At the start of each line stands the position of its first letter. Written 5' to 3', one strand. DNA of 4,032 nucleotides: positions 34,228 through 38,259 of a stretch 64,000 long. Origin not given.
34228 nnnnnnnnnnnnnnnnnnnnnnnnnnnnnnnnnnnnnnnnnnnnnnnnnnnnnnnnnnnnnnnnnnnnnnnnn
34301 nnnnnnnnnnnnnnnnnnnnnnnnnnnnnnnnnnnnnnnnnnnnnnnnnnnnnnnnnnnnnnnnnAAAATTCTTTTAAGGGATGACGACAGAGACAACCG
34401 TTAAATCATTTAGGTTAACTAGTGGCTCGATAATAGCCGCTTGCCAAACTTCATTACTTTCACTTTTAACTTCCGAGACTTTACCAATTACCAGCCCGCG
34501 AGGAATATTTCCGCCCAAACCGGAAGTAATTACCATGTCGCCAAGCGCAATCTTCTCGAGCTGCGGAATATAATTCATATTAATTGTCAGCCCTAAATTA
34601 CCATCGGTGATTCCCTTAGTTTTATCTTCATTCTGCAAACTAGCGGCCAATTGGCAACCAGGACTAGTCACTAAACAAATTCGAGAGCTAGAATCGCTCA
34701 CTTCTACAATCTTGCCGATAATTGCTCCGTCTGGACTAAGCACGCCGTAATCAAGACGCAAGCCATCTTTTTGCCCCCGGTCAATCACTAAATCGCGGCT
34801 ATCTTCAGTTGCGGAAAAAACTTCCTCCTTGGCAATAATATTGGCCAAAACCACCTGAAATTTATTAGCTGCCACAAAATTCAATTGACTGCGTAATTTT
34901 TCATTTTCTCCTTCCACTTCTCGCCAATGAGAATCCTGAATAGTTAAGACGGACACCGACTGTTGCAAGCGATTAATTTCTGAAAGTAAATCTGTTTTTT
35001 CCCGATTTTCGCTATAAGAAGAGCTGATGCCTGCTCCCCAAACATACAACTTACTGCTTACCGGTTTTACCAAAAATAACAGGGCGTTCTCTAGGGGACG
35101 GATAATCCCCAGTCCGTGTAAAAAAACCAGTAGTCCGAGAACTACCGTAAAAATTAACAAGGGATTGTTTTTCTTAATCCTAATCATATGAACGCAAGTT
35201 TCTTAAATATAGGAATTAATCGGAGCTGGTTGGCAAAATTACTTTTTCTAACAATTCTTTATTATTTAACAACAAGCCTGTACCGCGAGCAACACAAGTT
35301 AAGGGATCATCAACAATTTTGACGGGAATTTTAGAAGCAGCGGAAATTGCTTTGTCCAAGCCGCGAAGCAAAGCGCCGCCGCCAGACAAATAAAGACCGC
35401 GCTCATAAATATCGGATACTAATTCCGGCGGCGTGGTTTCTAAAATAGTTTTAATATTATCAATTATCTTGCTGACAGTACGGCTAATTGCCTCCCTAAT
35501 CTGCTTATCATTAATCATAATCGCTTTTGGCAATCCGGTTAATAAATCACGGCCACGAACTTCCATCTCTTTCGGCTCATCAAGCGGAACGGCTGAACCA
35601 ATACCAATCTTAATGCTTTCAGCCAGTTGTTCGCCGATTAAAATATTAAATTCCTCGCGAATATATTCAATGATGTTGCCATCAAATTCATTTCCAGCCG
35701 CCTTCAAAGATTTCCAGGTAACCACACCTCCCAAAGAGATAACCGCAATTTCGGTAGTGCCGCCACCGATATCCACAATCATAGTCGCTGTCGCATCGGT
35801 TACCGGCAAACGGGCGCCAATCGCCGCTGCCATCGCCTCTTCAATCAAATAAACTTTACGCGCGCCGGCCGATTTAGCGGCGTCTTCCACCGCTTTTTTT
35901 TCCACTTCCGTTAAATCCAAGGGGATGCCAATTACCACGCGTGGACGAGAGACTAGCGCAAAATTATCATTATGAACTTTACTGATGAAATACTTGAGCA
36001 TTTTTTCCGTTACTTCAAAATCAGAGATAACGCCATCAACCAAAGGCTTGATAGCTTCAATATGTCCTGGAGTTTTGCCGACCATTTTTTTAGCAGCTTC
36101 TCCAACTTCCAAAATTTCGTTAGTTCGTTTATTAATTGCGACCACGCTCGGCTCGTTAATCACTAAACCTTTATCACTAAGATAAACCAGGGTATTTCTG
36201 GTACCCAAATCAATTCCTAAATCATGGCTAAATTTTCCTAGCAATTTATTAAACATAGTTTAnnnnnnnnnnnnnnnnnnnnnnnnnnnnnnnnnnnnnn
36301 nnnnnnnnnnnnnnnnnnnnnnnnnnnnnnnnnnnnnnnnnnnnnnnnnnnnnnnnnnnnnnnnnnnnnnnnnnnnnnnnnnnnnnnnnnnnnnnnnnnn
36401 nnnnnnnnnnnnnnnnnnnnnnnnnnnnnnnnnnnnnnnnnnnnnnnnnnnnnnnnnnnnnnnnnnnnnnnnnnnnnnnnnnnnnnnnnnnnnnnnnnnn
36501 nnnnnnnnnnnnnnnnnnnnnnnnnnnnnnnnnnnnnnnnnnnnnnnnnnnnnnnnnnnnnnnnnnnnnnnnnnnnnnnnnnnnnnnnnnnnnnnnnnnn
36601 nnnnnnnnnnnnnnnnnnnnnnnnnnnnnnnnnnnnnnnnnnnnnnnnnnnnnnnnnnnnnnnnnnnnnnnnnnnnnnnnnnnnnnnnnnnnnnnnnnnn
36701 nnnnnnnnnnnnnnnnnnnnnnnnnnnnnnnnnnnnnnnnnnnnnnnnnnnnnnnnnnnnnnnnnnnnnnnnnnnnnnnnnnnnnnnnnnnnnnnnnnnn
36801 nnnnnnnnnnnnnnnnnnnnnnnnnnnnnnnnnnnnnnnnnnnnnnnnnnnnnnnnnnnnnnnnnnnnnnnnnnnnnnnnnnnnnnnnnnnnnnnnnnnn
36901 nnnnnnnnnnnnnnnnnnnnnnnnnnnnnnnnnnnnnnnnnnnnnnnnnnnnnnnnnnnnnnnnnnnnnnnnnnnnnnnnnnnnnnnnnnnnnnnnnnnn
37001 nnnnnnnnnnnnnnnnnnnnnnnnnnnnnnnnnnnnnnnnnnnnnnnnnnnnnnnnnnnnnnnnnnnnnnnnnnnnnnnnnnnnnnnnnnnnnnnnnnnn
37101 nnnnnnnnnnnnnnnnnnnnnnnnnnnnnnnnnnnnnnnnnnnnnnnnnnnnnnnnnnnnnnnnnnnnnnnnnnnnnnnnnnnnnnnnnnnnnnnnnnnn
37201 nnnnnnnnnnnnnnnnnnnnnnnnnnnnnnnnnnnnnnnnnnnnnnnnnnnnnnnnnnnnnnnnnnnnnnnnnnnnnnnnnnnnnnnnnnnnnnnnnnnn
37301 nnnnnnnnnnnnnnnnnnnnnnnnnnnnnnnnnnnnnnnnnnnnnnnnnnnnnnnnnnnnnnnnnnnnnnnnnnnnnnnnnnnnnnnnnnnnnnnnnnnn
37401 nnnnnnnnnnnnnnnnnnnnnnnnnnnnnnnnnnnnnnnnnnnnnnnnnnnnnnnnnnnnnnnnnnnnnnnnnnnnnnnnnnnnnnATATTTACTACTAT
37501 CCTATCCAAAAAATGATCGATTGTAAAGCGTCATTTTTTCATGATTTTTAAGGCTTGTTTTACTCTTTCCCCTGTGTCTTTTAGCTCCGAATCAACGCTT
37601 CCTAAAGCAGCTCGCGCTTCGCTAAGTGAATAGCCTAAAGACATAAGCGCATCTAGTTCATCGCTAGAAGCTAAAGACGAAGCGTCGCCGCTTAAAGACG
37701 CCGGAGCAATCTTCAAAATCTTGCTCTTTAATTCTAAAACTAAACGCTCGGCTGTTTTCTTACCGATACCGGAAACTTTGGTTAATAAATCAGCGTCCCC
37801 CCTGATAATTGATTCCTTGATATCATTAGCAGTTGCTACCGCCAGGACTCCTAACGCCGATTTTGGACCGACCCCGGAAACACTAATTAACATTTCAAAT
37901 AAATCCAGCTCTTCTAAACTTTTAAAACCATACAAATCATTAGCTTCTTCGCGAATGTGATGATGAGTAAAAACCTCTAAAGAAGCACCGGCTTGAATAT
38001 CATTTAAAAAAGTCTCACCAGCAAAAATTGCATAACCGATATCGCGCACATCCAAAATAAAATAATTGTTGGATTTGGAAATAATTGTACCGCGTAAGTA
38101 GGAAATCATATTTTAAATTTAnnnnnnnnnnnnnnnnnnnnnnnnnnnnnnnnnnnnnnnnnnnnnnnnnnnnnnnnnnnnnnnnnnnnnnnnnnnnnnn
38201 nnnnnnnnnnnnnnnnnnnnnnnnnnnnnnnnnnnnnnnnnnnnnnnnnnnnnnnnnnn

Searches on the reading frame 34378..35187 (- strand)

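Call 41: search_protein_families(library=pfam, proteins=[window:34378-35187:-], max_evalue=0.001)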
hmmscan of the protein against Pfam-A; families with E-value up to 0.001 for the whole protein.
window:34378-35187:- (270 aa): 1 family
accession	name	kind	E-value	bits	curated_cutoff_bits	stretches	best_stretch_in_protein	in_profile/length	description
PF04085.20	MreC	-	1.9e-33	115.8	28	1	129-268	9-146/147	Rod shape-determining protein MreC, barrel core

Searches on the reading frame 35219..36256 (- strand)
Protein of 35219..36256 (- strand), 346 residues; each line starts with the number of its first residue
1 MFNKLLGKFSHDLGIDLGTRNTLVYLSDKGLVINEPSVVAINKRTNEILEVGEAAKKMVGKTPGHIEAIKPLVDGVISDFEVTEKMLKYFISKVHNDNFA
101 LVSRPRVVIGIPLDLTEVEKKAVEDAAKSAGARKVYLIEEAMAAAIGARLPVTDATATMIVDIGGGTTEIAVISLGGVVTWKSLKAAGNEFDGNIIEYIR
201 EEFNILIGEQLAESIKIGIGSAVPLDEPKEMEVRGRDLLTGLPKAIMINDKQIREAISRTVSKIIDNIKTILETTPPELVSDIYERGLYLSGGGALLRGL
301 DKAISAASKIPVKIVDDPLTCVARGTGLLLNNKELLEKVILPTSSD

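Call 41: search_protein_families(library=pfam, proteins=[window:35219-36256:-], max_evalue=0.001)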
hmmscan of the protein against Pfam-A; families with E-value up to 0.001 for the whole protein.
window:35219-36256:- (346 aa): 5 families
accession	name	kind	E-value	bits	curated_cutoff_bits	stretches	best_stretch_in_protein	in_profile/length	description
PF06723.19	MreB_Mbl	-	2.6e-140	467.3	27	1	11-336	2-325/327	MreB/Mbl protein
PF00012.26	HSP70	-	2.5e-13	49.6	20.6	1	107-208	136-243/599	Hsp70 protein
PF14450.12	FtsA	-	1.4e-09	38.9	31.8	1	160-315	2-110/127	Cell division protein FtsA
PF00022.25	Actin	-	1.8e-06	27.3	27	1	35-201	30-189/410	Actin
PF11104.14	PilM_2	-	0.00029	20.3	27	0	288-316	278-306/340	Type IV pilus assembly protein PilM;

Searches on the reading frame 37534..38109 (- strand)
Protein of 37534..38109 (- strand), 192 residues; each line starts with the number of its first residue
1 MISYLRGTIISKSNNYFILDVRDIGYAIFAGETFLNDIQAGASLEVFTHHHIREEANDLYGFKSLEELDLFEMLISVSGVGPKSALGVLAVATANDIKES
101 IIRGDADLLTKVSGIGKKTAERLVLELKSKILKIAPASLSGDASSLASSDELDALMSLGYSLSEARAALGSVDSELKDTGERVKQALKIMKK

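Call 40: search_protein_families(library=pfam, proteins=[window:37534-38109:-], max_evalue=0.001)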
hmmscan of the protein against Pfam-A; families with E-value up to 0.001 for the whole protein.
window:37534-38109:- (192 aa): 5 families
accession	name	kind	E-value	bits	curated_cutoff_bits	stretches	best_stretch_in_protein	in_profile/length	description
PF01330.27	RuvA_N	-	2.1e-17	63.4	23.6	1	1-61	1-61/61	RuvA N terminal domain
PF14520.12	HHH_5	-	5.5e-16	59.2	27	1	71-128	1-56/57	Helix-hairpin-helix domain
PF00633.29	HHH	-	3.3e-08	33.4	24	0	99-123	3-27/30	Helix-hairpin-helix motif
PF07499.19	RuvA_C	-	4.1e-08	34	24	1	149-190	4-46/47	RuvA, C-terminal domain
PF21176.3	RecR_HhH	-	2e-05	24.8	27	0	108-127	7-26/45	RecR, helix-hairpin-helix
